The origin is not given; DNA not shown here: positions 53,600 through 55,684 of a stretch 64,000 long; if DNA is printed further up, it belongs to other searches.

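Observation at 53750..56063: Streptopain-like C10 cysteine protease overlapped by an upstream lipoprotein gene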

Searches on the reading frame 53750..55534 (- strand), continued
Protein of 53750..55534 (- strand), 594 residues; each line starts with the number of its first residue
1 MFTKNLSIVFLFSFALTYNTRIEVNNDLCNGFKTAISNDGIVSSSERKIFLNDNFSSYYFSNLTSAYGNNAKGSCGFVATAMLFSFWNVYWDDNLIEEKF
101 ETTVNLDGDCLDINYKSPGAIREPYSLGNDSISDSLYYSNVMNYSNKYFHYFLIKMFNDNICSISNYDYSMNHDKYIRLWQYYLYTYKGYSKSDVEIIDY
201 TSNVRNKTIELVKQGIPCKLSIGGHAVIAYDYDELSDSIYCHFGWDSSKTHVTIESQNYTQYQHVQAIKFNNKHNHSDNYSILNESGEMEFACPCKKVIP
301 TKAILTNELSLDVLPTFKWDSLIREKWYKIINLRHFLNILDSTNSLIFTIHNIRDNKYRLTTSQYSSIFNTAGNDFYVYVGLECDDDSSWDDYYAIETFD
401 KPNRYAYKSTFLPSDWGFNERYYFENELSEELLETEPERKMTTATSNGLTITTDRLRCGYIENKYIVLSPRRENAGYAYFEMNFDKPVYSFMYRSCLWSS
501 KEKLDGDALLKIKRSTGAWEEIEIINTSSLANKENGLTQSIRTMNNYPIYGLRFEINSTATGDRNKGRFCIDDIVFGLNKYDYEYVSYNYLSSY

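Call 25: fold_search(model_id=the predicted structure, library=pdb)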
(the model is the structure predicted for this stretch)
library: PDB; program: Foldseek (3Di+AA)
matches with E <= 10: 1678; with E <= 0.001: 75
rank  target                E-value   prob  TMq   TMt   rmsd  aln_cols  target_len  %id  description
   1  2c26                  5.5e-06  1.00  0.14  0.26  13.2       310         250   11  Structural basis for the promiscuous specificity of the carbohydrate- binding modules from the beta-sandwich super famil (released 2005-10-18)
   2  8d8o_B                2.0e-05  0.99  0.15  0.09  25.6       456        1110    7  Cryo-EM structure of substrate unbound PAPP-A (released 2022-09-28)
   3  7js4                  2.5e-05  0.96  0.16  0.11  27.6       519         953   11  The structure of the M60 catalytic domain with the CBM51-1 and CBM51-2 domains from Clostridium perfringens ZmpB (released 2021-02-03)
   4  8hgg_C                3.8e-05  0.93  0.15  0.06  26.9       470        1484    7  Structure of 2:2 PAPP-A.ProMBP complex (released 2023-01-11)
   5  7y5n_C                4.0e-05  0.95  0.14  0.08  25.6       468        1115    8  Structure of 1:1 PAPP-A.ProMBP complex(half map) (released 2023-01-11)
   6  6rpz                  4.8e-05  0.99  0.16  0.28  12.3       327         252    8  Cytokine receptor-like factor 3 C-terminus residues 174-442: native collected with 1.7A wavelength (released 2020-03-25)
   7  2bzd_C                5.6e-05  0.99  0.19  0.19  18.6       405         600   11  Galactose recognition by the carbohydrate-binding module of a bacterial sialidase. (released 2005-08-19)
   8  8ayr_A                5.6e-05  0.97  0.16  0.14  18.8       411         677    9  Sialidases and Fucosidases of Akkermansia muciniphila are key for rapid growth on colonic mucin and nutrient sharing a (released 2023-03-01)
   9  4nuz                  1.1e-04  1.00  0.17  0.12  12.2       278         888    9  Crystal structure of a glycosynthase mutant (D233Q) of EndoS, an endo-beta-N-acetyl-glucosaminidase from Streptococcus p (released 2014-04-09)
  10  2jll                  1.4e-04  0.97  0.15  0.22  18.8       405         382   10  Crystal structure of NCAM2 IgIV-FN3II (released 2009-11-17)
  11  2df7_A                1.4e-04  0.87  0.15  0.20  23.1       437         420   10  Crystal structure of infectious bursal disease virus VP2 subviral particle (released 2006-06-27)
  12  2df7_K                1.4e-04  0.80  0.13  0.18  22.9       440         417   10  Crystal structure of infectious bursal disease virus VP2 subviral particle (released 2006-06-27)
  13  8ayr_B                1.5e-04  0.98  0.16  0.15  18.2       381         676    9  Sialidases and Fucosidases of Akkermansia muciniphila are key for rapid growth on colonic mucin and nutrient sharing a (released 2023-03-01)
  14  2df7_P                1.6e-04  0.94  0.16  0.22  25.2       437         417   11  Crystal structure of infectious bursal disease virus VP2 subviral particle (released 2006-06-27)
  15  2df7_S                1.6e-04  0.87  0.15  0.20  23.4       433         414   10  Crystal structure of infectious bursal disease virus VP2 subviral particle (released 2006-06-27)
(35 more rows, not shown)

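Call 40: search_protein_families(library=ncbifam, alignment_id=A1, max_evalue=0.01)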
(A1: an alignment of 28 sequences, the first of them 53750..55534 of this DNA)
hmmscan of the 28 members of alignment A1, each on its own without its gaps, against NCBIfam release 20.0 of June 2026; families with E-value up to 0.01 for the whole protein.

A. member 1, window:53750-55534:- (594 aa): 1 family
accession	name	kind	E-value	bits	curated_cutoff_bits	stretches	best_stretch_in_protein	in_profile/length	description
NF045837.1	Mplas_Cys_pep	subfamily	1.7e-08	34.7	45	1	65-281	29-229/240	putative cysteine peptidase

B. families by the number of members that match (of 28 scanned): 1 family
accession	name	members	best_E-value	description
NF045837.1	Mplas_Cys_pep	28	1.5e-13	putative cysteine peptidase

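Call 45: search_protein_families(library=pfam, proteins=[P0103, P0101, P0083, P0098, P0105, P0114, P0109, P0112, P0116, P0120], max_evalue=0.01)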
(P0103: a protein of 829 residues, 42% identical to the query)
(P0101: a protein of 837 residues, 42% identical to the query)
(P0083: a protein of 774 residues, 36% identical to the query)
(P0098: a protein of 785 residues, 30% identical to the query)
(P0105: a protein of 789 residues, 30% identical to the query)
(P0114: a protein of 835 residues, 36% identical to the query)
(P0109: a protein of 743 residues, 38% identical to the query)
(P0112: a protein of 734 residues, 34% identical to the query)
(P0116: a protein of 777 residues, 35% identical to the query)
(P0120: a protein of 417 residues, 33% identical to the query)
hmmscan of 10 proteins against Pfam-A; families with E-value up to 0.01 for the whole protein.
P0103 (829 aa): 0 families

P0101 (837 aa): 0 families

P0083 (774 aa): 0 families

P0098 (785 aa): 1 family
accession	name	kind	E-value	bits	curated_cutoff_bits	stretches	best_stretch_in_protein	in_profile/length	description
PF13529.12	Peptidase_C39_2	-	0.00026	22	24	0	229-275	87-140/143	Peptidase_C39 like family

P0105 (789 aa): 0 families

P0114 (835 aa): 0 families

P0109 (743 aa): 0 families

P0112 (734 aa): 1 family
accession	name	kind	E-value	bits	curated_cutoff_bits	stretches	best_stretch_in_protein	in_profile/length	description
PF13529.12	Peptidase_C39_2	-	0.0002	22.4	24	1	161-236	59-140/143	Peptidase_C39 like family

P0116 (777 aa): 1 family
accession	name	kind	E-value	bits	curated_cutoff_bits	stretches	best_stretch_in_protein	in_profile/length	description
PF13529.12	Peptidase_C39_2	-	5.2e-05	24.3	24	1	200-274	60-140/143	Peptidase_C39 like family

P0120 (417 aa): 1 family
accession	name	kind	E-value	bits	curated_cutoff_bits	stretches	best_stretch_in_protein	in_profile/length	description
PF13529.12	Peptidase_C39_2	-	3.1e-05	25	24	1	202-277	59-140/143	Peptidase_C39 like family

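Call 48: search_protein_families(library=pfam, proteins=[P0065, P0077, P0002, P0004, P0012, P0044, P0059, P0081], max_evalue=0.1)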
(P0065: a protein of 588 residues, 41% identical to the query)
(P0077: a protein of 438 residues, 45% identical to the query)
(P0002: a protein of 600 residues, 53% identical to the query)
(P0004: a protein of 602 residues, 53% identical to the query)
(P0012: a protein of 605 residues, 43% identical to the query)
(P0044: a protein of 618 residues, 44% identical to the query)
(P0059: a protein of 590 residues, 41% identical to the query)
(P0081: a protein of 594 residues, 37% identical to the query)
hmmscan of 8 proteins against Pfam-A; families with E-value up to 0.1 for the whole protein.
P0065 (588 aa): 1 family
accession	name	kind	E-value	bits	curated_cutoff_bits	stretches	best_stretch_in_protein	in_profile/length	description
PF13529.12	Peptidase_C39_2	-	0.0007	20.6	24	1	173-247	59-140/143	Peptidase_C39 like family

P0077 (438 aa): 1 family
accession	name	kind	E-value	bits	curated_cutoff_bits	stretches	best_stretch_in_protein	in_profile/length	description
PF13529.12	Peptidase_C39_2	-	5.3e-06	27.5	24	1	181-247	62-140/143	Peptidase_C39 like family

P0002 (600 aa): 1 family
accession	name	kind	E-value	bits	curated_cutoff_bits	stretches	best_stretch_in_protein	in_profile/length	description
PF13529.12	Peptidase_C39_2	-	0.00027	21.9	24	1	185-257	55-140/143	Peptidase_C39 like family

P0004 (602 aa): 1 family
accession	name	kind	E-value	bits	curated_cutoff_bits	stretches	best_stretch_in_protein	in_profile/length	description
PF13529.12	Peptidase_C39_2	-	0.002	19.2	24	0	177-254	49-140/143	Peptidase_C39 like family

P0012 (605 aa): 1 family
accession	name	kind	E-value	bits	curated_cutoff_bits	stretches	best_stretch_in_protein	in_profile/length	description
PF13529.12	Peptidase_C39_2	-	0.0029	18.6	24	0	84-161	12-79/143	Peptidase_C39 like family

P0044 (618 aa): 2 families
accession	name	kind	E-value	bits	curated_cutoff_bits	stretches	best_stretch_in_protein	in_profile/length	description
PF01640.23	Peptidase_C10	-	1.6e-06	29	26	1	87-272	23-189/194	Peptidase C10 family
PF13529.12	Peptidase_C39_2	-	0.00084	20.4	24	1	218-266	83-140/143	Peptidase_C39 like family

P0059 (590 aa): 2 families
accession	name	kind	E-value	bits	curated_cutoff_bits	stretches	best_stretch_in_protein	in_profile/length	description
PF01640.23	Peptidase_C10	-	9e-05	23.2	26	1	56-243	23-188/194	Peptidase C10 family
PF13529.12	Peptidase_C39_2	-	0.0004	21.4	24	0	180-238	68-140/143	Peptidase_C39 like family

P0081 (594 aa): 0 families

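Call 69: search_dna_similar(query=window:53750-55534:-, collection=plasmids, mode=protein, max_rows=8)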
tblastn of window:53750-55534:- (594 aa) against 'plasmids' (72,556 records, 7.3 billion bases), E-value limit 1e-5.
No match.

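Call 70: search_dna_similar(query=window:53750-55534:-, collection=phages, mode=protein, max_rows=8)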
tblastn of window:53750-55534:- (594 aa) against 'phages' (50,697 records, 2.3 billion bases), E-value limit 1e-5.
Records with a match: 1; places in all: 2; records where one place covers at least 80% of the query: 0.
Best place of each record, by identity: <60% 1.
By first word of the organism name: Anaeroplasmataceae 1.
By host as written in the record: Anaeroplasmataceae 1.
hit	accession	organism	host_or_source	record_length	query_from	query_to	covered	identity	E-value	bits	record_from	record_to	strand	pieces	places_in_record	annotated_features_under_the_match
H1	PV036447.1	Anaeroplasmataceae phage NatCom_34063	Anaeroplasmataceae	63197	312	576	45%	30.9%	6e-21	103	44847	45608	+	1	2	hypothetical protein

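Call 71: get_annotated_region(hit=H1, flank=6000)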
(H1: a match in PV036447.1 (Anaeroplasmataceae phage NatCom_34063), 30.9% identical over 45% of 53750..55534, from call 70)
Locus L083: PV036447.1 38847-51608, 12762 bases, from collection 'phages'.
description: Anaeroplasmataceae phage NatCom_34063, complete genome.
organism: Anaeroplasmataceae phage NatCom_34063 (NCBI taxid 3403515)
taxonomy: Viruses; Duplodnaviria; Heunggongvirae; Uroviricota; Caudoviricetes; Ca. Heliusvirales
host: Anaeroplasmataceae; source: human feces; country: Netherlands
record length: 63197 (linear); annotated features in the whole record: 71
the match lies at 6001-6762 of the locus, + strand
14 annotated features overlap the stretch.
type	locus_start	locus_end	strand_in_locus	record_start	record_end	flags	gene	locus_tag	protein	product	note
CDS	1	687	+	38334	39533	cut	-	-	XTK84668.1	major head protein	-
CDS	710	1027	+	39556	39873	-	-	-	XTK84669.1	head-tail adaptor Ad1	-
CDS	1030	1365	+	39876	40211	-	-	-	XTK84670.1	hypothetical protein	-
CDS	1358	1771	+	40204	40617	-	-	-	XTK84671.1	hypothetical protein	-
CDS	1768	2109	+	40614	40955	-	-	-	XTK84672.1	hypothetical protein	-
CDS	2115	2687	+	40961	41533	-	-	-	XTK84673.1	hypothetical protein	-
CDS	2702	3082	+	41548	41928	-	-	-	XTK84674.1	tail protein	-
CDS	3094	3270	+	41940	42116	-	-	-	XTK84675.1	hypothetical protein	-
CDS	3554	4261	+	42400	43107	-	-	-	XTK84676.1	hypothetical protein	-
CDS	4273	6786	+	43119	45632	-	-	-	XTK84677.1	hypothetical protein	-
CDS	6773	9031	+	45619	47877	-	-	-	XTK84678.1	hypothetical protein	-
CDS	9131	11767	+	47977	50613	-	-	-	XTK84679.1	tail length tape measure protein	-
CDS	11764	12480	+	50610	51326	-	-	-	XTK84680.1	hypothetical protein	-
CDS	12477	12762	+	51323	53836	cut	-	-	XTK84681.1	minor head protein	-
